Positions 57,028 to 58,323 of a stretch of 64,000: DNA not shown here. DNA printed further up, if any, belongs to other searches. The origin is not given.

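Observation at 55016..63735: Candidate queuosine/queuine (or modified-nucleoside) salvage locus: LacI regulator, ribokinase-like kinase, DUF2419 (Qng1-like) protein, complete ECF transporter and two nucleoside phosphorylases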

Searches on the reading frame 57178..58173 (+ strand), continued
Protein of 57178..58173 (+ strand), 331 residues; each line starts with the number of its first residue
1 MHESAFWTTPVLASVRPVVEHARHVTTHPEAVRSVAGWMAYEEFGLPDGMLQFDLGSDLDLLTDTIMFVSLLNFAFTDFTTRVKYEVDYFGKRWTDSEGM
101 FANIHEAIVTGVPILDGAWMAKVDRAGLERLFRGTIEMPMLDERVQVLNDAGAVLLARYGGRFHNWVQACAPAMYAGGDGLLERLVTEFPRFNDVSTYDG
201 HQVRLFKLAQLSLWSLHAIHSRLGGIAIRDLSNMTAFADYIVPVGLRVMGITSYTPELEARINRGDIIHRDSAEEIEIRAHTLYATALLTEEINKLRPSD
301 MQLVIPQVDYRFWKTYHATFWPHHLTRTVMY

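Call 26: find_encoding_contigs(protein=P0094, flank=10000, max_places=3)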
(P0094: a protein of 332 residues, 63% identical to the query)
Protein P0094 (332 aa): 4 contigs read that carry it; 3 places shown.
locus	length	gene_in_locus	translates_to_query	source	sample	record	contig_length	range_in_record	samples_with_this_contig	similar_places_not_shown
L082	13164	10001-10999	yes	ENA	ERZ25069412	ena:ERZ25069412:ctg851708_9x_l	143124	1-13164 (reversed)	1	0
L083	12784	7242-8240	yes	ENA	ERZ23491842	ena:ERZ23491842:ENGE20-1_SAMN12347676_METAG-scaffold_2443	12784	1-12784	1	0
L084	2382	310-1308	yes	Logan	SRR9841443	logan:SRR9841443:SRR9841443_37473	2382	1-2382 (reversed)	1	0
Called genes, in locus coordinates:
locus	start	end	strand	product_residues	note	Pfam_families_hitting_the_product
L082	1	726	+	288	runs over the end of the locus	PF01715:IPPT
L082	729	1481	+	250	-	PF01678:DAP_epimerase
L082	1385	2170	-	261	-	PF01726:LexA_DNA_bind, PF09339:HTH_IclR (faint), PF12802:MarR_2 (weak), PF00717:Peptidase_S24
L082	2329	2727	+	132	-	PF01476:LysM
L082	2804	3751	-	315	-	PF00294:PfkB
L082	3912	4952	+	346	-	PF00356:LacI, PF00532:Peripla_BP_1, PF13407:Peripla_BP_4, PF13377:Peripla_BP_3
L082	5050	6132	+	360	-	-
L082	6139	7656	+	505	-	PF00005:ABC_tran, PF13304:AAA_21 (faint), PF00005:ABC_tran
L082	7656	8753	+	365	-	PF02653:BPD_transp_2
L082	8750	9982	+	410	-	PF02653:BPD_transp_2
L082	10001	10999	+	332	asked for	PF10343:Q_salvage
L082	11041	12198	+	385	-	PF07690:MFS_1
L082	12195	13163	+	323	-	?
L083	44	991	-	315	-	PF00294:PfkB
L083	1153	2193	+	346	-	PF00356:LacI, PF00532:Peripla_BP_1, PF13407:Peripla_BP_4, PF13377:Peripla_BP_3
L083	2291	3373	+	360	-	-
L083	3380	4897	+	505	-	PF00005:ABC_tran, PF13304:AAA_21 (faint), PF00005:ABC_tran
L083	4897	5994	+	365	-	PF02653:BPD_transp_2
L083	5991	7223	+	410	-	PF02653:BPD_transp_2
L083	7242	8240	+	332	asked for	PF10343:Q_salvage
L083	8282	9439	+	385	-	PF07690:MFS_1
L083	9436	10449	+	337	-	PF01156:IU_nuc_hydro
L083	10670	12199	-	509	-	-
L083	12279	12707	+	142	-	PF00692:dUTPase, PF22769:DCD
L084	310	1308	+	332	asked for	PF10343:Q_salvage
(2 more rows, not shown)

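Call 27: search_protein_families(library=pfam, proteins=[L079:4959-6047:+, L079:6130-7644:+, L079:7641-8732:+, L079:8729-9976:+, L079:10981-11436:+, L079:11487-12686:+, L079:15066-16004:-, L047:6486-9839:+, L047:9839-10975:+, L047:11025-12254:+], max_evalue=0.001)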
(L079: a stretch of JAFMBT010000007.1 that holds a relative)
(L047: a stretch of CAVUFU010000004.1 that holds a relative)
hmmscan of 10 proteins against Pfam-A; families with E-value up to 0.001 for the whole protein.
L079:4959-6047:+ (362 aa): 1 family
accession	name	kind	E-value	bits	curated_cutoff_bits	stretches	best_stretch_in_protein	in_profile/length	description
PF02608.20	Bmp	-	2e-51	175.2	24.1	1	67-357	16-298/301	ABC transporter substrate-binding protein PnrA-like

L079:6130-7644:+ (504 aa): 4 families
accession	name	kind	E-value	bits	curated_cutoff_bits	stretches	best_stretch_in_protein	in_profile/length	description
PF00005.33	ABC_tran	-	1.1e-48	165.7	25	2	21-170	2-137/137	ABC transporter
PF13304.12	AAA_21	-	3e-07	31.2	27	1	32-83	1-64/304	AAA domain, putative AbiEii toxin, Type IV TA system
PF13555.12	AAA_29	-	6e-05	23.2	27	0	23-47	15-39/61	P-loop containing region of AAA domain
PF13175.12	AAA_15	-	8.5e-05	22.8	32.1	0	29-61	23-51/374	AAA ATPase domain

L079:7641-8732:+ (363 aa): 1 family
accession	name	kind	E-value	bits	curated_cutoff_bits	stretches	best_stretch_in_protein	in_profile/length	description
PF02653.21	BPD_transp_2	-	3.8e-35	121.8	26.8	1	53-329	3-267/269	Branched-chain amino acid transport system / permease component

L079:8729-9976:+ (415 aa): 1 family
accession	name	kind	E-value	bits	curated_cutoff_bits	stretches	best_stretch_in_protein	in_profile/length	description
PF02653.21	BPD_transp_2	-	1.1e-32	113.6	26.8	1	56-337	5-263/269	Branched-chain amino acid transport system / permease component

L079:10981-11436:+ (151 aa): 1 family
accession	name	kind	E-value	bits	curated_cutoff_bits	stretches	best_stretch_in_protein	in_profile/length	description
PF05014.21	Nuc_deoxyrib_tr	-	1.1e-16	61.4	28.8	1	3-138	1-113/117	Nucleoside 2-deoxyribosyltransferase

L079:11487-12686:+ (399 aa): 3 families
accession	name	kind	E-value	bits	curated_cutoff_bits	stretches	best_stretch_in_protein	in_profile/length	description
PF07690.21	MFS_1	-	1.5e-28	100.1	33.4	2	29-201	13-187/347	Major Facilitator Superfamily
PF05977.19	MFS_3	-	2.6e-07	29.9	27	1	22-169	20-169/524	Transmembrane secretion effector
PF13347.12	MFS_2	-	0.00022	20.3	27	1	9-122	221-334/427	MFS/sugar transport protein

L079:15066-16004:- (312 aa): 1 family
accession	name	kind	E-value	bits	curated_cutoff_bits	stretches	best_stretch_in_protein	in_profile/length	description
PF01156.24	IU_nuc_hydro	-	5.6e-99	332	34.2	1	6-299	1-296/297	Inosine-uridine preferring nucleoside hydrolase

L047:6486-9839:+ (1117 aa): 3 families
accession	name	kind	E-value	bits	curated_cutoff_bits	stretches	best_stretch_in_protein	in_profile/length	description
PF25183.1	OMP_b-brl_4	-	2.7e-85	287.9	30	1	245-1053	1-819/838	Outer membrane beta barrel domain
PF13620.12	CarboxypepD_reg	-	5.7e-17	62.3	32.3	1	33-112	2-81/82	Carboxypeptidase regulatory-like domain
PF13715.12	CarbopepD_reg_2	-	0.00089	19.7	32.2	0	33-96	1-61/88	CarboxypepD_reg-like domain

L047:9839-10975:+ (378 aa): 1 family
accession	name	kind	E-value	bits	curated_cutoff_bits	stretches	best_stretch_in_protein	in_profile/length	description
PF10343.14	Q_salvage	-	7.6e-54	183.6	25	1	105-378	6-285/285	Queuosine salvage protein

L047:11025-12254:+ (409 aa): 1 family
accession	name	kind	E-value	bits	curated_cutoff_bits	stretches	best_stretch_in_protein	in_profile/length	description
PF01156.24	IU_nuc_hydro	-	7.5e-55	187.1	34.2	1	76-392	1-297/297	Inosine-uridine preferring nucleoside hydrolase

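Call 43: search_protein_families(library=pfam, proteins=[L047:12440-13885:-, L047:13908-15242:+, L047:15260-16237:+, L081:11254-12495:+, L081:982-1743:+, L081:12544-12783:+], max_evalue=0.01)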
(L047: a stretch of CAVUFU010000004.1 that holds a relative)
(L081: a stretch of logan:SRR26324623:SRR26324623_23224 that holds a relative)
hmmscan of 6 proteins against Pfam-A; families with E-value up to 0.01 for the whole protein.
L047:12440-13885:- (481 aa): 27 families (the best 25 are shown)
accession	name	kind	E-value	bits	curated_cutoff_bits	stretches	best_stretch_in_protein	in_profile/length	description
PF07719.23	TPR_2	-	3.6e-36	120.7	27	4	431-463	2-34/34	Tetratricopeptide repeat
PF14559.12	TPR_19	-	1.8e-35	121.5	25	4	73-130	3-60/68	Tetratricopeptide repeat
PF13414.12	TPR_11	-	1.3e-33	114.8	26.8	5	136-177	1-42/42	TPR repeat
PF13428.12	TPR_14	-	3.3e-31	105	23.5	4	431-472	2-43/44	Tetratricopeptide repeat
PF00515.34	TPR_1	-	6.5e-29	99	27.8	4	431-463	2-34/34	Tetratricopeptide repeat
PF13431.12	TPR_17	-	1.4e-27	94.1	24.4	2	350-381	1-32/34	Tetratricopeptide repeat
PF13432.12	TPR_16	-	8.5e-24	84.1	32.7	6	368-424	3-59/65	Tetratricopeptide repeat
PF13181.12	TPR_8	-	4.8e-22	76.6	25.7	1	431-463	2-34/34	Tetratricopeptide repeat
PF13424.12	TPR_12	-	1e-17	64.5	30.1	2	405-460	12-75/77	Tetratricopeptide repeat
PF13371.12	TPR_9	-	2.1e-15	56.9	35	1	405-473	4-72/73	Tetratricopeptide repeat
PF13176.12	TPR_7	-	1.9e-11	43.5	27.9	0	432-465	1-34/36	Tetratricopeptide repeat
PF25064.1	ARM_TT21_5th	-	1e-10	42.3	27.8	1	335-440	8-116/117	TT21 fifth ARM repeats domain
PF23914.1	TPR_CcmH_CycH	-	1.3e-10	41.7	42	2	66-158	55-150/158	Cytochrome c-type biogenesis protein H TPR domain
PF13174.12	TPR_6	-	2.7e-10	40.6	26.3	0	431-462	1-32/33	Tetratricopeptide repeat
PF20308.4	TPR-S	-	3.4e-10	40.8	27.6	1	344-466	2-93/102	Tetratricopeptide Repeats-Sensor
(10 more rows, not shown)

L047:13908-15242:+ (444 aa): 1 family
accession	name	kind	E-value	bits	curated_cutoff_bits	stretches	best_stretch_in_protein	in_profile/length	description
PF01156.24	IU_nuc_hydro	-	1.7e-55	189.2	34.2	1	88-412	1-297/297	Inosine-uridine preferring nucleoside hydrolase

L047:15260-16237:+ (325 aa): 1 family
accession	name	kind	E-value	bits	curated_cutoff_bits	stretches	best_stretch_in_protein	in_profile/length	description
PF00294.29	PfkB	-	8.1e-55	186.7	25.8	1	7-304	2-298/302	pfkB family carbohydrate kinase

L081:11254-12495:+ (413 aa): 1 family
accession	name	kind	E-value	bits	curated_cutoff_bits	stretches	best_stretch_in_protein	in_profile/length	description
PF07690.21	MFS_1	-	1.6e-18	67.2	33.4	2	26-304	12-291/347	Major Facilitator Superfamily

L081:982-1743:+ (253 aa): 0 families

L081:12544-12783:+ (79 aa): 0 families

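Call 57: search_protein_families(library=pfam, proteins=[L047:251-1477:+, L047:2974-4929:-, L047:5134-6372:+, L047:16344-17324:+, L047:17598-19076:-, L047:17805-18959:+, L047:19285-20661:-], max_evalue=0.001)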
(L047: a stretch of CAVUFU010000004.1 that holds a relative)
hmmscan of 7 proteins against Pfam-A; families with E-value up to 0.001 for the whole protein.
L047:251-1477:+ (408 aa): 3 families
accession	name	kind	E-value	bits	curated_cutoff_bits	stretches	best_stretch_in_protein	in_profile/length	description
PF02163.28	Peptidase_M50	-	1.2e-21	77.6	27.2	2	92-168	3-105/221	Peptidase family M50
PF00571.33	CBS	-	5e-12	46.4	24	1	351-397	8-55/57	CBS domain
PF13398.12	Peptidase_M50B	-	1.8e-05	25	26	1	98-176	24-102/201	Peptidase M50B-like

L047:2974-4929:- (651 aa): 3 families
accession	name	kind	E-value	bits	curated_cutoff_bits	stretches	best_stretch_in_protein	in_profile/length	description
PF13517.12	FG-GAP_3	-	3.1e-56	188.3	26.9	6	138-210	1-60/61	FG-GAP-like repeat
PF01839.29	FG-GAP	-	6.3e-18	64.7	22.1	2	509-542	2-32/37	FG-GAP repeat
PF07593.17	UnbV_ASPIC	-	9e-18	64.4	23.4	1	566-631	1-66/68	ASPIC and UnbV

L047:5134-6372:+ (412 aa): 1 family
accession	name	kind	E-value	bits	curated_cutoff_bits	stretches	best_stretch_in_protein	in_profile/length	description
PF01156.24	IU_nuc_hydro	-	7.4e-90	302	34.2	1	92-403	1-297/297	Inosine-uridine preferring nucleoside hydrolase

L047:16344-17324:+ (326 aa): 3 families
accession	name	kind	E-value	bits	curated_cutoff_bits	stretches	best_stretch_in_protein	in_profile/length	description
PF07168.17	Ureide_permease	-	5.3e-18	65.3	27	2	40-153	2-119/359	Ureide permease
PF06800.18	Sugar_transport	-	6.5e-09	36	26.3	1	246-311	206-271/280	Sugar transport protein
PF07857.17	TMEM144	-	3.9e-05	23.3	26.2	1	246-320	256-329/332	Transmembrane family, TMEM144 of transporters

L047:17598-19076:- (492 aa): 1 family
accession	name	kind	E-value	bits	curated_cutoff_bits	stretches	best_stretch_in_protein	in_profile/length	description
PF01425.27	Amidase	-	2.4e-113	380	27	1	43-474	1-445/445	Amidase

L047:17805-18959:+ (384 aa): 0 families

L047:19285-20661:- (458 aa): 0 families

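Call 76: search_protein_families(library=ncbifam, proteins=[L047:15260-16237:+, L079:2881-3804:-, L014:2419-3369:-, L047:16344-17324:+, L079:4959-6047:+, L079:10981-11436:+, L079:15066-16004:-], max_evalue=1e-10)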
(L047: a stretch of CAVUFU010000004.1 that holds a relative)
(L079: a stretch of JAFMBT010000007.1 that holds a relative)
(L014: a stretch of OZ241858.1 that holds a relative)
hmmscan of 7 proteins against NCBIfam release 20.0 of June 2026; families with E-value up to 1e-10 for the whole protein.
L047:15260-16237:+ (325 aa): 19 families
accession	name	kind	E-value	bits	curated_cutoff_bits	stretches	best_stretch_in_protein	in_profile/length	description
TIGR02152.1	D_ribokin_bact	equivalog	3.1e-45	154.8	299.65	1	10-310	2-296/298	ribokinase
NF008353.0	PRK11142.1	equivalog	4.4e-41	141.4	341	1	8-317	4-306/307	ribokinase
TIGR04382.1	myo_inos_iolC_N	equivalog_domain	5.8e-39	134.2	300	1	8-313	3-308/309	5-dehydro-2-deoxygluconokinase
NF053626.1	RibKinHalex1628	equivalog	4.1e-32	111.8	330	1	25-315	20-292/293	ATP-dependent ribose-1-phosphate kinase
NF041134.1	R1P_kin_Thcocales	equivalog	3.9e-28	98.7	500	2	8-171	2-155/291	ADP-dependent ribose-1-phosphate kinase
NF006957.1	PRK09434.1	equivalog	2e-27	96.5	450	1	41-302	25-293/302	fructokinase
NF049991.1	TagKinase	equivalog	1.7e-22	79.7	420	1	41-314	39-315/321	tagatose kinase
TIGR03168.1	1-PFK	subfamily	7.8e-22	77.6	216.4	1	204-305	190-291/305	hexose kinase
TIGR02198.1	rfaE_dom_I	equivalog_domain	5.2e-20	71.8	345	1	194-305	189-306/315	D-glycero-beta-D-manno-heptose-7-phosphate kinase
NF040938.1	KDG_KDGal_kin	equivalog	9.1e-20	71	400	1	36-300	23-288/305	bifunctional 2-dehydro-3-deoxygluconokinase/2-dehydro-3-deoxygalactonokinase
NF047869.1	myo_kin_aldol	exception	1e-19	70.4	600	1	5-315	5-332/586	bifunctional 5-dehydro-2-deoxygluconokinase/5-dehydro-2-deoxyphosphogluconate aldolase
NF041332.1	KDG_KDGal_kin_Halo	equivalog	5e-19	68.9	440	1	34-317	24-313/320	bifunctional 2-dehydro-3-deoxygluconokinase/2-dehydro-3-deoxygalactonokinase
TIGR03828.1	pfkB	equivalog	4.6e-18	65.3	292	1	204-307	190-295/305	1-phosphofructokinase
NF007321.0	PRK09813.1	equivalog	4.9e-16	59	247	0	218-294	177-253/261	fructoselysine 6-kinase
NF041320.1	pfkB_Halo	equivalog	7.8e-13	48.5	400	1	18-301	12-282/302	1-phosphofructokinase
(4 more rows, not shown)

L079:2881-3804:- (307 aa): 14 families
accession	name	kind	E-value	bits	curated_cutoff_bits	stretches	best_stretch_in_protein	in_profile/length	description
TIGR02152.1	D_ribokin_bact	equivalog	7.9e-84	281.5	299.65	1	7-295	1-292/298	ribokinase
NF008353.0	PRK11142.1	equivalog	6.7e-60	203.2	341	1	7-304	5-304/307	ribokinase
TIGR04382.1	myo_inos_iolC_N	equivalog_domain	4.4e-23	82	300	1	175-301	184-307/309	5-dehydro-2-deoxygluconokinase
TIGR03168.1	1-PFK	subfamily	4.7e-22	78.3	216.4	1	15-293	10-291/305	hexose kinase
TIGR03828.1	pfkB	equivalog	4.8e-21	75.1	292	1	15-293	10-291/305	1-phosphofructokinase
NF041134.1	R1P_kin_Thcocales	equivalog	1.3e-19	70.7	500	1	7-292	3-271/291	ADP-dependent ribose-1-phosphate kinase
NF053626.1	RibKinHalex1628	equivalog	2.5e-16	60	330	1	7-300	4-288/293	ATP-dependent ribose-1-phosphate kinase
NF049991.1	TagKinase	equivalog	8.3e-16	57.7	420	1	51-292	51-304/321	tagatose kinase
NF007321.0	PRK09813.1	equivalog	2.2e-15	56.8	247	1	41-285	24-256/261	fructoselysine 6-kinase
TIGR02198.1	rfaE_dom_I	equivalog_domain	1.7e-13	50.4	345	0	181-291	192-304/315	D-glycero-beta-D-manno-heptose-7-phosphate kinase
NF007068.0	PRK09513.1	equivalog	4.1e-13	49.2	432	1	13-285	12-287/312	1-phosphofructokinase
NF006957.1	PRK09434.1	equivalog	1.2e-12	48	450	0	212-266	209-263/302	fructokinase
NF040938.1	KDG_KDGal_kin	equivalog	5e-11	42.2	400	0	217-304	218-304/305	bifunctional 2-dehydro-3-deoxygluconokinase/2-dehydro-3-deoxygalactonokinase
NF041320.1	pfkB_Halo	equivalog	5.4e-11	42.4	400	0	15-291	11-284/302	1-phosphofructokinase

L014:2419-3369:- (316 aa): 17 families
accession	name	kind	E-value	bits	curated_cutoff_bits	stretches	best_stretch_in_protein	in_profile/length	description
TIGR02152.1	D_ribokin_bact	equivalog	1.8e-84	283.6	299.65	1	11-298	1-292/298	ribokinase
NF008353.0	PRK11142.1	equivalog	8e-65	219.3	341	1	10-308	4-305/307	ribokinase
TIGR04382.1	myo_inos_iolC_N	equivalog_domain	2.4e-28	99.3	300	1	11-305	4-308/309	5-dehydro-2-deoxygluconokinase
TIGR03168.1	1-PFK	subfamily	4e-26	91.6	216.4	1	19-294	10-289/305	hexose kinase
NF041134.1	R1P_kin_Thcocales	equivalog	1.6e-25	90.1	500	1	11-300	3-276/291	ADP-dependent ribose-1-phosphate kinase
TIGR03828.1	pfkB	equivalog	3.8e-25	88.5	292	1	19-294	10-289/305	1-phosphofructokinase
NF053626.1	RibKinHalex1628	equivalog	1.5e-23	83.7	330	1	10-295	3-281/293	ATP-dependent ribose-1-phosphate kinase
NF049991.1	TagKinase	equivalog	2.9e-18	65.8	420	1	58-295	54-304/321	tagatose kinase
NF041320.1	pfkB_Halo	equivalog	1.8e-17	63.7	400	1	19-293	11-283/302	1-phosphofructokinase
TIGR02198.1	rfaE_dom_I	equivalog_domain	1.1e-16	60.8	345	1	149-294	159-304/315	D-glycero-beta-D-manno-heptose-7-phosphate kinase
NF007321.0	PRK09813.1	equivalog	4.5e-16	59.1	247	0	215-288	185-256/261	fructoselysine 6-kinase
NF047869.1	myo_kin_aldol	exception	1.1e-15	57.1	600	1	179-307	201-332/586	bifunctional 5-dehydro-2-deoxygluconokinase/5-dehydro-2-deoxyphosphogluconate aldolase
NF007068.0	PRK09513.1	equivalog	4.1e-13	49.2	432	1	19-288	14-287/312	1-phosphofructokinase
NF006957.1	PRK09434.1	equivalog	4.4e-13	49.4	450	1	184-297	180-297/302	fructokinase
NF040938.1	KDG_KDGal_kin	equivalog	2.6e-12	46.5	400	0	183-307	183-304/305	bifunctional 2-dehydro-3-deoxygluconokinase/2-dehydro-3-deoxygalactonokinase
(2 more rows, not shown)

L047:16344-17324:+ (326 aa): 0 families

L079:4959-6047:+ (362 aa): 1 family
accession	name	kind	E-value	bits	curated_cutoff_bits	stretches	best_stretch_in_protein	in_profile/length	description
NF047927.1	ABC_BMP_B6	equivalog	4e-20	72.2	400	1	67-358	17-301/314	putative B6 ABC transporter substrate-binding protein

L079:10981-11436:+ (151 aa): 0 families

L079:15066-16004:- (312 aa): 4 families
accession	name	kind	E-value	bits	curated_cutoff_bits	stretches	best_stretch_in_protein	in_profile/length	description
NF052221.1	UridNuclsHydUriH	equivalog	3.6e-100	335.1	450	1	6-308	2-308/310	uridine-preferring nucleoside hydrolase UriH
NF007761.0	PRK10443.1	equivalog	1.7e-98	329.6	433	1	4-307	3-308/311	pyrimidine-specific ribonucleoside hydrolase RihA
NF008036.0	PRK10768.1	equivalog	1.6e-86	290.2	382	1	4-308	3-302/304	ribonucleoside hydrolase RihC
NF007417.0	PRK09955.1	equivalog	4.3e-72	242.7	459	1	4-308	4-308/313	ribosylpyrimidine nucleosidase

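Call 79: search_protein_families(library=pfam, proteins=[L083:2291-3373:+], max_evalue=0.01)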
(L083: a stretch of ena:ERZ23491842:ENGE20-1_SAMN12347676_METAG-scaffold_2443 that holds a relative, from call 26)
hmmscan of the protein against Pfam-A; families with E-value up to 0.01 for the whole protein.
L083:2291-3373:+ (360 aa): 2 families
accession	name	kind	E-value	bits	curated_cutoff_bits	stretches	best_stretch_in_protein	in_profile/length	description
PF02608.20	Bmp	-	8.2e-57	192.9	24.1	1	56-358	4-300/301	ABC transporter substrate-binding protein PnrA-like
PF21827.1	New_glue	-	0.0051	17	31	1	7-48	5-46/94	New glue protein family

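Call 93: predict_structure(alignment_id=A1)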
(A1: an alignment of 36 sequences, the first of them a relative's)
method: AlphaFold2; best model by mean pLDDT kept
length: 331 residues; sequences in the alignment: 36
mean_pLDDT: 90.3   pTM: 0.89
mean pLDDT of the five models: 90.3, 90.1, 89.9, 89.4, 89.0
residues with pLDDT >= 90: 240; 70-90: 70; 50-70: 15; < 50: 6
segments of 3 or more residues with pLDDT < 50: 326-331
pLDDT, mean of each block of 10 residues (from residue 1): 82 95 97 95 76 87 95 86 91 92 96 98 98 94 97 98 97 94 96 94 93 90 80 83 91 95 85 93 96 94 92 80 52 44
secondary structure, 60 per line:
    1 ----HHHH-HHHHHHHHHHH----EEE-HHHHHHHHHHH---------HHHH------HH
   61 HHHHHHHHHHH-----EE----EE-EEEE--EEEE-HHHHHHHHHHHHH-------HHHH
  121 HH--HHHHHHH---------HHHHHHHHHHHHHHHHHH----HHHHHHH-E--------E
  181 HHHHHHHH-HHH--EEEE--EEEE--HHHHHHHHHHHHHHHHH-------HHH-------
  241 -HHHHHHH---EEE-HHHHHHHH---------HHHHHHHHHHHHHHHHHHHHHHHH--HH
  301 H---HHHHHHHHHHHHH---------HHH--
elements in order: H5-8 H10-20 E25-27 H29-39 H49-52 H59-71 E86-89 E92-95 H97-109 H117-122 H125-131 H141-158 H163-169 H181-188 E195-198 E201-204 H207-223 H242-248 E252-254 H256-263 H273-296 H305-317
